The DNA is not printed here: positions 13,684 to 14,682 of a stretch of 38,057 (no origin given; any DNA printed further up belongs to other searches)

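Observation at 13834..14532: Orphan TIR-domain gene with foreign GC content next to a calpain-like protease: a possible defence or NADase module.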

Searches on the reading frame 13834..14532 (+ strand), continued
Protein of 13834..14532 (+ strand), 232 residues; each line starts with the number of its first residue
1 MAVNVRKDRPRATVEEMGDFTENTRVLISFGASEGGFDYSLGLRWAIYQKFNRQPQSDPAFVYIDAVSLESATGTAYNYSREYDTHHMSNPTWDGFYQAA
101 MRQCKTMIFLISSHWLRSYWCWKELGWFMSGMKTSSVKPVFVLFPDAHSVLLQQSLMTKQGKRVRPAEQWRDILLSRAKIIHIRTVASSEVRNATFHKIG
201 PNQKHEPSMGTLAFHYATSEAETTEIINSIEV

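Call 38: find_encoding_contigs(protein=P0159, flank=8000, max_places=3)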
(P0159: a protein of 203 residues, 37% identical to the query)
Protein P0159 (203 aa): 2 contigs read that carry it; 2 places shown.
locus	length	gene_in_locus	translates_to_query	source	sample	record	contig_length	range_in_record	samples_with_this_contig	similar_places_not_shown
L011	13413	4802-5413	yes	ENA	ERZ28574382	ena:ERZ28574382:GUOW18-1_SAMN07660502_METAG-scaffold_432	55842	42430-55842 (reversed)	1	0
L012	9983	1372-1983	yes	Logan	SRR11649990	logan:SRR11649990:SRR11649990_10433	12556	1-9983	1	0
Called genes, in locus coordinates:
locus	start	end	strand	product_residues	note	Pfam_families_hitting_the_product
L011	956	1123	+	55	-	-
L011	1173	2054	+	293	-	PF13149:Mfa_like_1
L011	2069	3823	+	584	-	PF13149:Mfa_like_1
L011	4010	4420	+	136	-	PF04397:LytTR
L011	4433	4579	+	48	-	-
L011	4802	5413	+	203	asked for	-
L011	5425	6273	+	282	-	PF11655:DUF2589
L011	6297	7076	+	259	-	-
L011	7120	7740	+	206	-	PF11655:DUF2589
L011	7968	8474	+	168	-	-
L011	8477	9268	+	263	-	PF01471:PG_binding_1, PF09374:PG_binding_3 (faint), PF11860:Muramidase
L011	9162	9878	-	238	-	-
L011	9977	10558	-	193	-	PF19808:DUF6291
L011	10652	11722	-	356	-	PF13481:AAA_25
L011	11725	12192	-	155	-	PF12728:HTH_17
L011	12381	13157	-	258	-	-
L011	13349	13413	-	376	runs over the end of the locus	PF13102:Phage_int_SAM_5, PF00589:Phage_integrase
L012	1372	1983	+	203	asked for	-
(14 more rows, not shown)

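Call 39: find_encoding_contigs(protein=P0155, flank=8000, max_places=3)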
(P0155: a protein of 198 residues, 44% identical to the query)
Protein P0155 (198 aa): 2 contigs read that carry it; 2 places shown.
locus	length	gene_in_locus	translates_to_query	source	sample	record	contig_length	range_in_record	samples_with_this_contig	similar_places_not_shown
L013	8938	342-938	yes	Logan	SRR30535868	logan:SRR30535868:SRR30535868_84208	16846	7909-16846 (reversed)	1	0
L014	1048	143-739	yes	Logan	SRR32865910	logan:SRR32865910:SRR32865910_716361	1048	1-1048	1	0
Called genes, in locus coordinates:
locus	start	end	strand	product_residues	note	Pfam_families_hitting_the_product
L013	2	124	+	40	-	?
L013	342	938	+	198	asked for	PF13676:TIR_2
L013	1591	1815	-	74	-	PF11387:DUF2795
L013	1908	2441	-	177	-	PF01923:Cob_adeno_trans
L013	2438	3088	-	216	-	-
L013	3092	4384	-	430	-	PF00438:S-AdoMet_synt_N, PF02772:S-AdoMet_synt_M, PF02773:S-AdoMet_synt_C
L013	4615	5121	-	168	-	PF01288:HPPK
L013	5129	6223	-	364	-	PF02547:Queuosine_synth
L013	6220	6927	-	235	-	PF01509:TruB_N, PF16198:TruB_C_2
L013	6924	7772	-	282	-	PF02673:BacA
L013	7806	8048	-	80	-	PF11297:DUF3098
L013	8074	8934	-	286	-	PF18075:FtsX_ECD, PF02687:FtsX (weak)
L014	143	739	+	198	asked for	PF13676:TIR_2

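Call 40: find_encoding_contigs(protein=P0158, flank=8000, max_places=3)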
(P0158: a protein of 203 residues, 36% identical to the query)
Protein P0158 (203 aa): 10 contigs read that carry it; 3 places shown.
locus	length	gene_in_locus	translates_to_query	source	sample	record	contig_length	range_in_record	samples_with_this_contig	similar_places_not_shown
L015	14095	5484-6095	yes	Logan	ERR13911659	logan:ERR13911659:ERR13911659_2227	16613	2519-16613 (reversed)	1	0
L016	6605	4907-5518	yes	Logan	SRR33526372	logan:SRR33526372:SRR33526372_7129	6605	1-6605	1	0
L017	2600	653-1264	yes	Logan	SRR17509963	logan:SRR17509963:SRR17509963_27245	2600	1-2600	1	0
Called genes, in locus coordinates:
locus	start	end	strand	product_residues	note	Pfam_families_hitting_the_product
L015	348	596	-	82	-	-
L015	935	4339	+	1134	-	PF07581:Glug (faint)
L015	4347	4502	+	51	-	-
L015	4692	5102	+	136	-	PF04397:LytTR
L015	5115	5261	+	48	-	-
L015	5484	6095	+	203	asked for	-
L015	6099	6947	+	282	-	PF11655:DUF2589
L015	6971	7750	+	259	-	-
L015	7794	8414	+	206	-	PF11655:DUF2589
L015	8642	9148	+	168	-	-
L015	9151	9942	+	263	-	PF01471:PG_binding_1, PF09374:PG_binding_3 (faint), PF11860:Muramidase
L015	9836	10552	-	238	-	-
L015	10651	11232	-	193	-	PF19808:DUF6291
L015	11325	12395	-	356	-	PF13481:AAA_25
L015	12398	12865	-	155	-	PF12728:HTH_17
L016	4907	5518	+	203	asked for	-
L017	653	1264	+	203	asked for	-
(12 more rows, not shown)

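Call 41: find_encoding_contigs(protein=P0156, flank=8000, max_places=4)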
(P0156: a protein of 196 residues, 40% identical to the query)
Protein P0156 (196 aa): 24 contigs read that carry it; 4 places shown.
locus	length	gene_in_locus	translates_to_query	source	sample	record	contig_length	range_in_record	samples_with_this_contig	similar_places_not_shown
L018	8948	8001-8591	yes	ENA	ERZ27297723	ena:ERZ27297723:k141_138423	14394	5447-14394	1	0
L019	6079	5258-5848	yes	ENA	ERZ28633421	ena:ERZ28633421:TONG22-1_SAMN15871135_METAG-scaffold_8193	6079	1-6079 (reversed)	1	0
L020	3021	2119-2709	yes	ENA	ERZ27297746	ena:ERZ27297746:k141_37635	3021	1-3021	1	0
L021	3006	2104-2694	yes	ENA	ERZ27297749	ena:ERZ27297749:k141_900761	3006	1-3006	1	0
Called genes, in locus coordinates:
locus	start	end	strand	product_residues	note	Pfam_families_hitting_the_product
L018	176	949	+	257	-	PF09359:VTC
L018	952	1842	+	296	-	PF16316:DUF4956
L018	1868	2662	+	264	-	PF10677:DUF2490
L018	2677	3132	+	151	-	PF18962:Por_Secre_tail (weak)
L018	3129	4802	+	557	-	PF14262:Cthe_2159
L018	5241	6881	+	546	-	PF13306:LRR_5 (weak)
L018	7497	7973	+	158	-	PF01419:Jacalin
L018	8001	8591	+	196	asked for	PF13676:TIR_2 (weak)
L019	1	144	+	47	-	?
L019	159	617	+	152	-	PF18962:Por_Secre_tail (weak)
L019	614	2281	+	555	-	PF14262:Cthe_2159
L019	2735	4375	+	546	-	PF13306:LRR_5 (weak)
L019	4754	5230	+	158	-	PF01419:Jacalin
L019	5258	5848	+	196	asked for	PF13676:TIR_2 (weak)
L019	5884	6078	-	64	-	?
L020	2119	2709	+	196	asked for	PF13676:TIR_2 (weak)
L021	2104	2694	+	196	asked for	PF13676:TIR_2 (weak)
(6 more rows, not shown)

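Call 43: find_related_loci(query=A1, collection=metagenome_contigs, flank=10000)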
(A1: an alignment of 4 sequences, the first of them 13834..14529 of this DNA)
Query A1 (232 aa) in metagenome_contigs; peptide patterns used: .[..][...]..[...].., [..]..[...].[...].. (x = any residue, [..] = any of these).
266 stretches matched a pattern, but none encodes a relative of the query by tblastn (E <= 1e-3).

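Call 59: search_protein_families(library=pfam, proteins=[P0025, P0030, P0032, P0036, P0038, P0043, P0046, P0061, P0089, P0093], max_evalue=0.001)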
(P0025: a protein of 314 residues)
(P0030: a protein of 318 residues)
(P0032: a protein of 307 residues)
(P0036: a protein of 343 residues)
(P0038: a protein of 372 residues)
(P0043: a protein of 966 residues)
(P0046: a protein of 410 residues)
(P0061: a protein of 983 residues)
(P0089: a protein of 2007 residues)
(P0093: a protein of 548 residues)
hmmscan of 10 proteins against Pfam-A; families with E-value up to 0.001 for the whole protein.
P0025 (314 aa): 0 families

P0030 (318 aa): 0 families

P0032 (307 aa): 1 family
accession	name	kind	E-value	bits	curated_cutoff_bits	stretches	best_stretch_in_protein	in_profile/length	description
PF13676.11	TIR_2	-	5.7e-05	24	28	1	193-255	40-103/122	TIR domain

P0036 (343 aa): 0 families

P0038 (372 aa): 0 families

P0043 (966 aa): 2 families
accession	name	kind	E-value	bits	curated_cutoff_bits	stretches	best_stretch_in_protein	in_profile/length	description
PF05593.20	RHS_repeat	-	4.7e-12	46.4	22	0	223-250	2-29/38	RHS Repeat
PF18807.6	TTc_toxin_rep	-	2e-08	34.4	29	1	415-457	3-45/45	Tripartite Tc toxins repeat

P0046 (410 aa): 1 family
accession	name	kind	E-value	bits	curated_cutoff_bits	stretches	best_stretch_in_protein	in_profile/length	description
PF13676.11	TIR_2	-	0.00056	20.8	28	1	294-348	44-96/122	TIR domain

P0061 (983 aa): 2 families
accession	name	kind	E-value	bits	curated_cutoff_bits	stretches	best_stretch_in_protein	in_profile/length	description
PF05593.20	RHS_repeat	-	3.7e-08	34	22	0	276-309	1-33/38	RHS Repeat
PF18807.6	TTc_toxin_rep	-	0.00015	22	29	1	421-458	9-45/45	Tripartite Tc toxins repeat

P0089 (2007 aa): 5 families
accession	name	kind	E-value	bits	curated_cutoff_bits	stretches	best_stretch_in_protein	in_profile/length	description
PF25013.1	LRR_Zer-1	-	1.9e-11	44.7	27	1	510-579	3-72/137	Zer-1-like, Leucine-rich repeats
PF12799.13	LRR_4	-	1.7e-09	38.1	27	0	540-570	3-33/44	Leucine Rich repeats (2 copies)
PF23598.1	LRR_14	-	1.9e-09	37.2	40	1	507-681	109-290/353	Leucine-rich repeat region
PF00536.37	SAM_1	-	0.0002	22.1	23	1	94-134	6-45/64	SAM domain (Sterile alpha motif)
PF13855.12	LRR_8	-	0.00056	20.1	27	0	532-570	19-58/61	Leucine rich repeat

P0093 (548 aa): 1 family
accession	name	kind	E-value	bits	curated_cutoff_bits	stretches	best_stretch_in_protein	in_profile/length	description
PF13676.11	TIR_2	-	0.00033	21.6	28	0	132-230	13-92/122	TIR domain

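Call 60: search_protein_families(library=padloc, proteins=[L011:4010-4420:+, L011:4802-5413:+, L011:5425-6273:+, L011:6297-7076:+, L011:7120-7740:+, L011:7968-8474:+, L018:7497-7973:+, L018:8001-8591:+, P0002, P0003], max_evalue=0.01)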
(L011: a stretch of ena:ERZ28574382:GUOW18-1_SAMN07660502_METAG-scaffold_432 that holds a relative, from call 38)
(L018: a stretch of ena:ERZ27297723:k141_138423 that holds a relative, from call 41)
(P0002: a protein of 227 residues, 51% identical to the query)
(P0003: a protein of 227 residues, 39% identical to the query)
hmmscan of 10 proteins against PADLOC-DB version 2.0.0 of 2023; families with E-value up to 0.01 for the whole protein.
L011:4010-4420:+ (136 aa): 0 families

L011:4802-5413:+ (203 aa): 0 families

L011:5425-6273:+ (282 aa): 0 families

L011:6297-7076:+ (259 aa): 0 families

L011:7120-7740:+ (206 aa): 0 families

L011:7968-8474:+ (168 aa): 0 families

L018:7497-7973:+ (158 aa): 0 families

L018:8001-8591:+ (196 aa): 2 families
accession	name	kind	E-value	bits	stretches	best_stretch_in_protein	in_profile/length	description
PDLC00422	ThsB1|ThsB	-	0.0001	19.9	1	77-126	91-139/194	TIR-like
PDLC00423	ThsB1|ThsB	-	0.0015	16.2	1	81-127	89-135/190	TIR-like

P0002 (227 aa): 1 family
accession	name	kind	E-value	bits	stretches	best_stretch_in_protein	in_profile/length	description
PDLC00422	ThsB1|ThsB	-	0.0088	13.6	0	95-130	95-129/194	TIR-like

P0003 (227 aa): 0 families

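Call 67: list_cluster_members(proteins=[P0043, P0061, P0036, P0038, P0025, P0030, P0004, P0153, P0042, P0032])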
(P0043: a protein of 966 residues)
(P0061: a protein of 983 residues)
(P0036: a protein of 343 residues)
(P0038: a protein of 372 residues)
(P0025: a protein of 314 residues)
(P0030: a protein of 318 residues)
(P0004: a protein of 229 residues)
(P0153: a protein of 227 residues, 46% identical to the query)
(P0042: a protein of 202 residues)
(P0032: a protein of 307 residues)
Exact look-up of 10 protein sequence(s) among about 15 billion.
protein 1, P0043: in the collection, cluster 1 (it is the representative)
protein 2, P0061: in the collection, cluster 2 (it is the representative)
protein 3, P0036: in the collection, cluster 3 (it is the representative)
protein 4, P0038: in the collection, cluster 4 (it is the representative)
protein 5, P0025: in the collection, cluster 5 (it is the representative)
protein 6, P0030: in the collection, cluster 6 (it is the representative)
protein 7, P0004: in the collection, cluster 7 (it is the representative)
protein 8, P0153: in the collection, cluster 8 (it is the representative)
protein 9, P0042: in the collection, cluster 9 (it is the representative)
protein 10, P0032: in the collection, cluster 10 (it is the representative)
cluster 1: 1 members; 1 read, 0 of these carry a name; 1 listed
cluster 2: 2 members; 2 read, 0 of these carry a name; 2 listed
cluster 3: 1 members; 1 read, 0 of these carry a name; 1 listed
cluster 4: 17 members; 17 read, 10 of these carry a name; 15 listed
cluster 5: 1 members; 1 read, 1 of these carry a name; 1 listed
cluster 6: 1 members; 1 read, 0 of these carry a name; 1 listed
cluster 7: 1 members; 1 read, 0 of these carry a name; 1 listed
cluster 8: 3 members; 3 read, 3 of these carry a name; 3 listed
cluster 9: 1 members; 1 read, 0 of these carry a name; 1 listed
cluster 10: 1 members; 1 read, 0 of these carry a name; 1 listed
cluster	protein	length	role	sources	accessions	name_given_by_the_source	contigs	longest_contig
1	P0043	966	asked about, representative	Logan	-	-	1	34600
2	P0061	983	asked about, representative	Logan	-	-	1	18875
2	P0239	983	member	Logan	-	-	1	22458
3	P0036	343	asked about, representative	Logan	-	-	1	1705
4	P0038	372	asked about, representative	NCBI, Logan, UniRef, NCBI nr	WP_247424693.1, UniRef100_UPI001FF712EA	hypothetical protein [Ralstonia pseudosolanacearum] | hypothetical protein n=1 Tax=Ralstonia pseudosolanacearum TaxID=1310165 ...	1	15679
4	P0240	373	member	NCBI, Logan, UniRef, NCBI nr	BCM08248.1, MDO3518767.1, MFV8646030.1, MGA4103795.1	toll/interleukin-1 receptor domain-containing protein [Ralstonia nicotianae] | toll/interleukin-1 receptor domain-containing protein n=1 Tax=Ralstonia ... | toll/interleukin-1 receptor domain-containing protein [Ralstonia pseudosolanacearum]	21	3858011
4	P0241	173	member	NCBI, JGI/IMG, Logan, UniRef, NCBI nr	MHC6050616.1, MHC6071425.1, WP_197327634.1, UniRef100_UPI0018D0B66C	hypothetical protein ACYT84_02400 [Ralstonia solanacearum] | hypothetical protein n=1 Tax=Ralstonia solanacearum TaxID=305 RepID=UPI0018D0B66C | hypothetical protein [Ralstonia solanacearum]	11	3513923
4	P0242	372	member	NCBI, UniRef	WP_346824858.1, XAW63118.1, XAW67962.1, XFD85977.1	hypothetical protein ACEN2Y_09985 [Ralstonia solanacearum] | hypothetical protein n=1 Tax=Ralstonia solanacearum TaxID=305 RepID=UPI0032163865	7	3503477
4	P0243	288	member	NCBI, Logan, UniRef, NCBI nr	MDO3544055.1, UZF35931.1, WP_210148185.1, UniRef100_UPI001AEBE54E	hypothetical protein [Ralstonia pseudosolanacearum] | hypothetical protein n=1 Tax=Ralstonia pseudosolanacearum TaxID=1310165 ... | hypothetical protein [Ralstonia sp. RS647]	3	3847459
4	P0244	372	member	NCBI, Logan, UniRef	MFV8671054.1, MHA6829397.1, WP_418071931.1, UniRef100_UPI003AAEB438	hypothetical protein ACNRC9_18880 [Ralstonia pseudosolanacearum] | hypothetical protein n=1 Tax=Ralstonia pseudosolanacearum TaxID=1310165 ...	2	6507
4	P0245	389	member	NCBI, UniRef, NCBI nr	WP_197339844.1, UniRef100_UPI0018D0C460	hypothetical protein [Ralstonia solanacearum] | hypothetical protein n=1 Tax=Ralstonia solanacearum TaxID=305 RepID=UPI0018D0C460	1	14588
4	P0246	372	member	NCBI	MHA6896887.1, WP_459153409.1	hypothetical protein ACQUJT_22825 [Ralstonia pseudosolanacearum]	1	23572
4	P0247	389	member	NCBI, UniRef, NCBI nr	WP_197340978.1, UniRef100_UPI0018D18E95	hypothetical protein [Ralstonia solanacearum] | hypothetical protein n=1 Tax=Ralstonia solanacearum TaxID=305 RepID=UPI0018D18E95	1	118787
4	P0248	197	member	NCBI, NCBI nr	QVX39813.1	hypothetical protein J4H89_06410 [Ralstonia solanacearum]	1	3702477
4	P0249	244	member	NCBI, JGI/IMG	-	-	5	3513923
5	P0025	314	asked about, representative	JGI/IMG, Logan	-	hypothetical protein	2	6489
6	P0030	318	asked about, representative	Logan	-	-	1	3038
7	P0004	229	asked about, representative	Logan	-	-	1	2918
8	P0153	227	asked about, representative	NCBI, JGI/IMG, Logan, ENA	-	hypothetical protein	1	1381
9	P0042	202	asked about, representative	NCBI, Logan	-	-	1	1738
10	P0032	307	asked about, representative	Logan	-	-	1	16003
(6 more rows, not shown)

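Call 68: search_dna_similar(query=window:13834-14529:+, collection=plasmids, mode=protein, max_evalue=0.001, max_rows=20)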
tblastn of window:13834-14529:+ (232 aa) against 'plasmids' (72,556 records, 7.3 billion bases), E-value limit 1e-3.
Records with a match: 5; places in all: 5; records where one place covers at least 80% of the query: 0.
Best place of each record, by identity: <60% 5.
By first word of the organism name: Pseudomonas 3; Nostoc 1; Pantoea 1.
By predicted mobility (MOB-suite, as given by PLSDB): conjugative 3; mobilizable 1; non-mobilizable 1.
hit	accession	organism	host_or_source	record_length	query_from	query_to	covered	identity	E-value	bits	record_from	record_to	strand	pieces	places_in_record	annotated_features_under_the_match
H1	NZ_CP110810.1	Pseudomonas syringae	Peas,Single cell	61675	12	146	58%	33.6%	4e-17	87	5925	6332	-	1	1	type III effector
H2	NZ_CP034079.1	Pseudomonas syringae pv. pisi str. PP1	Pisum sativum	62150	12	146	58%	33.6%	4e-17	87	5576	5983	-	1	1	type III effector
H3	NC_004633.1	Pseudomonas syringae pv. tomato str. DC3000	-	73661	12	146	58%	33.6%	4e-17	87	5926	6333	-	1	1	type III effector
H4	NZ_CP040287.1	Nostoc sp. C057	Phaeoceros,pure culture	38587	24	147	53%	28.4%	8e-5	50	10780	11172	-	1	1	hypothetical protein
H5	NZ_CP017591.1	Pantoea stewartii subsp. stewartii DC283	Zea mays,Strain was received from ...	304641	14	105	40%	30.9%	5e-6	54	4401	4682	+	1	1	hypothetical protein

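Call 69: search_dna_similar(query=window:13834-14529:+, collection=phages, mode=protein, max_evalue=0.001, max_rows=20)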
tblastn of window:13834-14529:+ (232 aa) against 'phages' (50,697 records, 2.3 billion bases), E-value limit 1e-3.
No match.

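Call 70: get_annotated_region(hit=H3, flank=3000)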
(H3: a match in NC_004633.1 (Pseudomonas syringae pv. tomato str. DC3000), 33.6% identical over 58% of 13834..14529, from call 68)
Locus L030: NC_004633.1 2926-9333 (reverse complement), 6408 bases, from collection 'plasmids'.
description: Pseudomonas syringae pv. tomato str. DC3000 plasmid pDC3000A, complete sequence
organism: Pseudomonas syringae pv. tomato str. DC3000 (NCBI taxid 223283)
taxonomy: Bacteria; Pseudomonadota; Gammaproteobacteria; Pseudomonadales; Pseudomonadaceae; Pseudomonas; Pseudomonas syringae group genomosp. 3; Pseudomonas syringae pv. tomato str. DC3000
host: -; source: -; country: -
typing (MOB-suite, as given by PLSDB): conjugative; replicon rep_cluster_283; relaxase MOBP,MOBP; mating-pair formation MPF_I
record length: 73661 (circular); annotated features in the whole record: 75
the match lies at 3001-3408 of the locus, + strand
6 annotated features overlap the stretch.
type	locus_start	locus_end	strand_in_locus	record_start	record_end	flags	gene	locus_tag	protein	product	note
CDS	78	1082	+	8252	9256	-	-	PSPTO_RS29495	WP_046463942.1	ParB/RepB/Spo0J family partition protein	GO:0007059 - chromosome segregation [Evidence IEA]; GO:0000910 - cytokinesis [Evidence IEA]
CDS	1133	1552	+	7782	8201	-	-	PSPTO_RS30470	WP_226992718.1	hypothetical protein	-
CDS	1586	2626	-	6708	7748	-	-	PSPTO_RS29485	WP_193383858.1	DUF4113 domain-containing protein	-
CDS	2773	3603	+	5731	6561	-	-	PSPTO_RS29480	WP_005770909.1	type III effector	-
CDS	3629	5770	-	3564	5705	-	-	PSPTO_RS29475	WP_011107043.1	tyrosine-type recombinase/integrase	GO:0015074 - DNA integration [Evidence IEA]; GO:0006310 - DNA recombination [Evidence IEA]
CDS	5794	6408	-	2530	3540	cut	-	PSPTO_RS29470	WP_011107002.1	site-specific integrase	GO:0015074 - DNA integration [Evidence IEA]; GO:0006310 - DNA recombination [Evidence IEA]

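Call 84: predict_structure(alignment_id=A3)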
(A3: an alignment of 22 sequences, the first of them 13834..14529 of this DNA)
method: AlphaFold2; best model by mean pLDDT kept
length: 232 residues; sequences in the alignment: 22
mean_pLDDT: 90.1   pTM: 0.87
mean pLDDT of the five models: 90.1, 89.4, 89.3, 88.5, 85.0
residues with pLDDT >= 90: 169; 70-90: 45; 50-70: 15; < 50: 3
segments of 3 or more residues with pLDDT < 50: 1-3
pLDDT, mean of each block of 10 residues (from residue 1): 64 97 98 91 97 96 96 91 80 97 97 95 94 90 96 93 93 91 91 75 61 90 98 93
secondary structure, 60 per line:
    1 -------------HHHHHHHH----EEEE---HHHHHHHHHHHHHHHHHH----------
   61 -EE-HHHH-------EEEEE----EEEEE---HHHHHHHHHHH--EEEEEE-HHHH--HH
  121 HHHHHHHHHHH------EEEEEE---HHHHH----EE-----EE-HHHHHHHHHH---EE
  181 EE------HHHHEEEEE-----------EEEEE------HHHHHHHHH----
elements in order: H14-21 E26-29 H33-50 H65-68 E76-80 E85-89 H93-103 E106-111 H113-116 H119-131 E138-143 H147-151 H166-175 E179-182 H189-192 E193-197 E209-213 H220-228
